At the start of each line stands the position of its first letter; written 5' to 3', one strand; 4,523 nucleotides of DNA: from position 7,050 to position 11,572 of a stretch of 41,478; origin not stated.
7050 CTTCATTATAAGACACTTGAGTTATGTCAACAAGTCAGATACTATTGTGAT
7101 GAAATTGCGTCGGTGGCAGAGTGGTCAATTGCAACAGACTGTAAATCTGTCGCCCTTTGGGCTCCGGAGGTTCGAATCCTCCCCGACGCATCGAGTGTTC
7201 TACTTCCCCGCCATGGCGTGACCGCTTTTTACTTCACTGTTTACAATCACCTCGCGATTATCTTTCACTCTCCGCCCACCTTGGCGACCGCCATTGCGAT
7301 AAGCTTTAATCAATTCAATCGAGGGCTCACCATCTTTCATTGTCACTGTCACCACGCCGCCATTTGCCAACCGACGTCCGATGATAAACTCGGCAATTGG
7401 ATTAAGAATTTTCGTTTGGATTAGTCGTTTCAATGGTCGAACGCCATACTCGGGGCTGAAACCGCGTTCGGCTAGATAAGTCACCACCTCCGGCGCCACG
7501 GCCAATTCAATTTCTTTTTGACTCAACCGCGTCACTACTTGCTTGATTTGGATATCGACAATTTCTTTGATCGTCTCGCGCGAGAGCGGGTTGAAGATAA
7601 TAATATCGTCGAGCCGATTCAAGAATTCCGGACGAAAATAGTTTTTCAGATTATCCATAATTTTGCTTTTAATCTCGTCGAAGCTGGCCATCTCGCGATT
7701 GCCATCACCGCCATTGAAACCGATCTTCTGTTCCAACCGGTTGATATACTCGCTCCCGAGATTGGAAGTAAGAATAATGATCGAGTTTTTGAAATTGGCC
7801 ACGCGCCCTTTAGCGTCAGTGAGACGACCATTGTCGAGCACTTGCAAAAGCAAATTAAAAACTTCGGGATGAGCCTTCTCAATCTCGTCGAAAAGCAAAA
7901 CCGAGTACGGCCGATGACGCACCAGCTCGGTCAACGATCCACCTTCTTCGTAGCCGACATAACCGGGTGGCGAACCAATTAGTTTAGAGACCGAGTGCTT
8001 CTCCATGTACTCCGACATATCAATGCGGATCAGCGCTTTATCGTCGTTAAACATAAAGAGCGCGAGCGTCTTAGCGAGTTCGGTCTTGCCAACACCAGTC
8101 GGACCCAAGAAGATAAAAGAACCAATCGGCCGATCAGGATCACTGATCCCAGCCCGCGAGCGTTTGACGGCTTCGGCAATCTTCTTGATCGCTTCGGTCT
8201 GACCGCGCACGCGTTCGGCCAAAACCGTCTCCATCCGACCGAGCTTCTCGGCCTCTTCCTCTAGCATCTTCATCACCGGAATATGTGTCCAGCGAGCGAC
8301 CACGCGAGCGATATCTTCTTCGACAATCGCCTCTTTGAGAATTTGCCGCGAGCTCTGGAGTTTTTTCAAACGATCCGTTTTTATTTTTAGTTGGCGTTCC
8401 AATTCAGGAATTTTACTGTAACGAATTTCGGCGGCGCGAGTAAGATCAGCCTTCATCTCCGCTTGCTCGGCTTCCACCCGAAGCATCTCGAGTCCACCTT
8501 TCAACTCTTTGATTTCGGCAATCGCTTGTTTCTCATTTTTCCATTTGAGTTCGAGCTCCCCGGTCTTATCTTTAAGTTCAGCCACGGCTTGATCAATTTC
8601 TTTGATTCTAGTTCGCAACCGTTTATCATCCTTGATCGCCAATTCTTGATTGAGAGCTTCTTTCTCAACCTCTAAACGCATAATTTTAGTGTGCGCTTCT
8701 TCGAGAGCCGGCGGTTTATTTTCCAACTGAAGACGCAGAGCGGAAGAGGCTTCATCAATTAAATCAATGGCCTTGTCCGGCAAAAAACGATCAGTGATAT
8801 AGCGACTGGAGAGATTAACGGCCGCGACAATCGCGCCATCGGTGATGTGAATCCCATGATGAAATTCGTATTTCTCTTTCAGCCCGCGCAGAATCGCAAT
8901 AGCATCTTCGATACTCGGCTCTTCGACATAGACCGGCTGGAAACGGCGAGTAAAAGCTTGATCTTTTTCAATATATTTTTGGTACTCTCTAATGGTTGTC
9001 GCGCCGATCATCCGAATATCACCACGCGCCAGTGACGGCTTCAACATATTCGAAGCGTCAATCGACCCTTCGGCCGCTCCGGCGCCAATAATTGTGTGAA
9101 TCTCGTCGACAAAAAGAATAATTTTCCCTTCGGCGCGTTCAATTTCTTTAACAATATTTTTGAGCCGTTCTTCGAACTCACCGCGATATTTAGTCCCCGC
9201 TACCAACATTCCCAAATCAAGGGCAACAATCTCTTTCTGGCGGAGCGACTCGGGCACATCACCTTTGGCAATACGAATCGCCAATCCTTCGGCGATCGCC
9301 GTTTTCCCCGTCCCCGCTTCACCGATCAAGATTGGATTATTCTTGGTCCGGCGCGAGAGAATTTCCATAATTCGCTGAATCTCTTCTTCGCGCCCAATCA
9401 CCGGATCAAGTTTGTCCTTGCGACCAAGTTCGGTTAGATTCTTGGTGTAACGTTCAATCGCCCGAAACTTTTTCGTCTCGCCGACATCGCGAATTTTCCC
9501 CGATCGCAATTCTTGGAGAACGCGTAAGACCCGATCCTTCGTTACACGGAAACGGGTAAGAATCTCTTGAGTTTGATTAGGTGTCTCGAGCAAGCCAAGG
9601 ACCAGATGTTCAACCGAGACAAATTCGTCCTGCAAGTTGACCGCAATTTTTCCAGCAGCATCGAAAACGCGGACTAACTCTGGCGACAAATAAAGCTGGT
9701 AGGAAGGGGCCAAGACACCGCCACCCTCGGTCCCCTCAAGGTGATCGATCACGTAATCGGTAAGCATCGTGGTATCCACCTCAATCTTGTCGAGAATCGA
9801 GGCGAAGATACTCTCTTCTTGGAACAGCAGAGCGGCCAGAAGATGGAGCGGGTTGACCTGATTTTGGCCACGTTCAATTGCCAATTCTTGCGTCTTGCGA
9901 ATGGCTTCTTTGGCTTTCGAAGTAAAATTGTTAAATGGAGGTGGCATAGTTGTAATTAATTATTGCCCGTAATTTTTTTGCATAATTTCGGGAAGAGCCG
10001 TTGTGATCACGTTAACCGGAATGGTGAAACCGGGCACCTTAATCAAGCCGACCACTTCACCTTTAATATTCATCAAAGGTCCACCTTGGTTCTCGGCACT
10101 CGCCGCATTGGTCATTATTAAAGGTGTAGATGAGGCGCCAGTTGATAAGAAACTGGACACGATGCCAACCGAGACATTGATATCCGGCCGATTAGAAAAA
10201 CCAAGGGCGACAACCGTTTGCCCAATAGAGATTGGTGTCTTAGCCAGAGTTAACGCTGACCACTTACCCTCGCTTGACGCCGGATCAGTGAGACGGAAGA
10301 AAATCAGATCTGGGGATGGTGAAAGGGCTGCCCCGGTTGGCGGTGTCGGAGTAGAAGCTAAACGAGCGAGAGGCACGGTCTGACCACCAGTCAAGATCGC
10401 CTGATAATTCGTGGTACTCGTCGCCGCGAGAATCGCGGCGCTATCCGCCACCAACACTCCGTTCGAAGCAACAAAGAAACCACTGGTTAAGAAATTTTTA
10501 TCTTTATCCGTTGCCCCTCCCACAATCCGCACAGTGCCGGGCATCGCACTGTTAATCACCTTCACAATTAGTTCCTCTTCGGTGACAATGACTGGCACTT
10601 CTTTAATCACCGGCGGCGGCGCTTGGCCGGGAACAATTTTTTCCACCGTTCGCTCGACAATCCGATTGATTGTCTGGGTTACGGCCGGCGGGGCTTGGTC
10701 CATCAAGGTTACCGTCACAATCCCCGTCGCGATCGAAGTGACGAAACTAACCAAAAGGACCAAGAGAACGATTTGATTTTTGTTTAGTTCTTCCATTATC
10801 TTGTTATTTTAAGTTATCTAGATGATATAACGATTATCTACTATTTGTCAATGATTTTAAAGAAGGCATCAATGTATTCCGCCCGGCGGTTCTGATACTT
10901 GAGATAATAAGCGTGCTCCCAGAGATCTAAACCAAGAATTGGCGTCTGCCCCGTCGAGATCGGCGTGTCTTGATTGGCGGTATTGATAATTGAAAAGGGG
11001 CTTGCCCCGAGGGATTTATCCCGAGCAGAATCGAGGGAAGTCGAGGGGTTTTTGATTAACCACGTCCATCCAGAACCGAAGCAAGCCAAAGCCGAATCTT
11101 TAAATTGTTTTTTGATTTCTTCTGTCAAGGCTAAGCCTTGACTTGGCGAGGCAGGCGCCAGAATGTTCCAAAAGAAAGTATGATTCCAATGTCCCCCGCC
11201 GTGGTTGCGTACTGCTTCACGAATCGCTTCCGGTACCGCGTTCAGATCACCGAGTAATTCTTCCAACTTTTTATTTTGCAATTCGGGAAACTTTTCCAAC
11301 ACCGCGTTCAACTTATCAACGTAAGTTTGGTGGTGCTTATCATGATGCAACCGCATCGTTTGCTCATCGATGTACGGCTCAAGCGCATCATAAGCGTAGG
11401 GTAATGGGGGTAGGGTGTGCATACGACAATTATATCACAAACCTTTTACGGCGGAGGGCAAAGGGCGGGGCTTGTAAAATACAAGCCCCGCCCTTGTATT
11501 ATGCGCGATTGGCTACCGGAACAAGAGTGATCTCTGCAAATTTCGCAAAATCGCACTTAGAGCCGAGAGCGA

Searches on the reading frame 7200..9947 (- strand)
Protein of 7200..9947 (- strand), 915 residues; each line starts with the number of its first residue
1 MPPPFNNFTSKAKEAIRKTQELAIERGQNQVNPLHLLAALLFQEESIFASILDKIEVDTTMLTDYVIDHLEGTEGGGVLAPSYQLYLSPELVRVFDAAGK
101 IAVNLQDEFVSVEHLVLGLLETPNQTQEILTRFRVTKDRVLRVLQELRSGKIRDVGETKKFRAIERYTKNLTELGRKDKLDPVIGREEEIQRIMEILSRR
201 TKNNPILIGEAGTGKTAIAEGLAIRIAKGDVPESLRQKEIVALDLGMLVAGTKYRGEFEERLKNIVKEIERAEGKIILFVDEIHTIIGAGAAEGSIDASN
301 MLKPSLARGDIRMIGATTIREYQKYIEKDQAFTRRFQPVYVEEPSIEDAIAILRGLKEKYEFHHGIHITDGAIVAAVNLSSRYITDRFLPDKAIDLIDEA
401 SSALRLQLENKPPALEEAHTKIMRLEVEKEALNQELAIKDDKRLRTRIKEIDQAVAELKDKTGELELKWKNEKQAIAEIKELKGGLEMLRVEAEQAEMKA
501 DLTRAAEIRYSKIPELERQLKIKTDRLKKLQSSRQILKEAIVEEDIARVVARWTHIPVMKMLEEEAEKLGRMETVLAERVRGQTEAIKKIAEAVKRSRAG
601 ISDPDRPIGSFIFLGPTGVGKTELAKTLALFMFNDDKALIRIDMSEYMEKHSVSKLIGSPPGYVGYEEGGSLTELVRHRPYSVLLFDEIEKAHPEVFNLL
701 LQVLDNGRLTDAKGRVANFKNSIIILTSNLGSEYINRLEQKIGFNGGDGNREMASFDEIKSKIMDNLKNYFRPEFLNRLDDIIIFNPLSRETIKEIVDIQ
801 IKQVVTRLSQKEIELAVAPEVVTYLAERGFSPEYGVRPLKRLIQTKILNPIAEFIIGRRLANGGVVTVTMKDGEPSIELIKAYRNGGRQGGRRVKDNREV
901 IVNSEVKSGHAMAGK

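Call 93: search_protein_families(library=pfam, proteins=[window:7200-9947:-], max_evalue=0.00001)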
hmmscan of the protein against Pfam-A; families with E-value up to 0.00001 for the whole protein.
window:7200-9947:- (915 aa): 10 families
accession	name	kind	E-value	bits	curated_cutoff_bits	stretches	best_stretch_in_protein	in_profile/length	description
PF07724.20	AAA_2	-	1.5e-67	227.2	27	1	606-782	1-166/166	AAA domain (Cdc48 subfamily)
PF17871.7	AAA_lid_9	-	1.5e-34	118.4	22.8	1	345-445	1-101/104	AAA lid domain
PF10431.15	ClpB_D2-small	-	1.4e-24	86.3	21.9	1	788-868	1-81/81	C-terminal, D2-small domain, of ClpB protein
PF00004.35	AAA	-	8.2e-21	75.3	21.2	2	206-319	2-110/131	ATPase family associated with various cellular activities (AAA)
PF02861.25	Clp_N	-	1.4e-19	70.4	20.7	2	98-148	1-52/53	Clp amino terminal domain, pathogenicity island component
PF07728.20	AAA_5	-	4e-15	56.5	22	1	611-732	2-125/139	AAA domain (dynein-related subfamily)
PF13191.12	AAA_16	-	7.6e-11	43.2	32.6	0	183-228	2-50/167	AAA ATPase domain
PF00158.32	Sigma54_activat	-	7.2e-10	39.2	20.2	0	610-711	24-124/168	Sigma-54 interaction domain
PF13401.12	AAA_22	-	9.7e-09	36.1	27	0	610-705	7-109/130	AAA domain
PF20720.3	nSTAND3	-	9.3e-08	32.4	27.2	0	612-651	21-60/155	Novel STAND NTPase 3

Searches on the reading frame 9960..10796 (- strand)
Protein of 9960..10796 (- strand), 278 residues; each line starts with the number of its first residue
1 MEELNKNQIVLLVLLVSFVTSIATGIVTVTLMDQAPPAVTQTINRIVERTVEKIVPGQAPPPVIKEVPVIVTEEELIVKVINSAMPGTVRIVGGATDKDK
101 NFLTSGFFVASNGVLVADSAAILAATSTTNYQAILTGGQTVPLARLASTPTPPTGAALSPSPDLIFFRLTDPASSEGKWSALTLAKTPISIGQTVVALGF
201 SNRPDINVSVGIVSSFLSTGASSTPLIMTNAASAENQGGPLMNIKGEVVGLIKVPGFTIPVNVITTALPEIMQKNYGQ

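Call 93: search_protein_families(library=pfam, proteins=[window:9960-10796:-], max_evalue=0.00001)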
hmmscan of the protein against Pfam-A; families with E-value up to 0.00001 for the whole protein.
window:9960-10796:- (278 aa): 1 family
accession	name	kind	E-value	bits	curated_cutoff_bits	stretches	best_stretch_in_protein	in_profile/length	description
PF13365.12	Trypsin_2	-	7e-12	46.7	27.6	1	105-251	2-144/144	Trypsin-like peptidase domain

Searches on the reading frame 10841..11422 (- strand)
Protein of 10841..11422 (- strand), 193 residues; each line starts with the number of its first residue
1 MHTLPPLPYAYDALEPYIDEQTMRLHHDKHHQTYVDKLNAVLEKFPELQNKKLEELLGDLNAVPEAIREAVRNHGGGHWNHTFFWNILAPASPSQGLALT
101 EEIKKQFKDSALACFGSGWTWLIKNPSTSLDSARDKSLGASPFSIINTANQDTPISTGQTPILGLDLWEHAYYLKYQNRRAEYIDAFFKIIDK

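Call 87: search_protein_families(library=pfam, proteins=[window:10841-11422:-], max_evalue=0.001)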
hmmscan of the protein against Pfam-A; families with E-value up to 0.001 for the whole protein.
window:10841-11422:- (193 aa): 2 families
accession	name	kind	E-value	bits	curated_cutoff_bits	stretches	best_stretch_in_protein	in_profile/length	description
PF00081.27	Sod_Fe_N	-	1.4e-32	112.5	27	1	2-88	2-81/82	Iron/manganese superoxide dismutases, alpha-hairpin domain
PF02777.23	Sod_Fe_C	-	2e-27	95.7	20.9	1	101-192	17-95/102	Iron/manganese superoxide dismutases, C-terminal domain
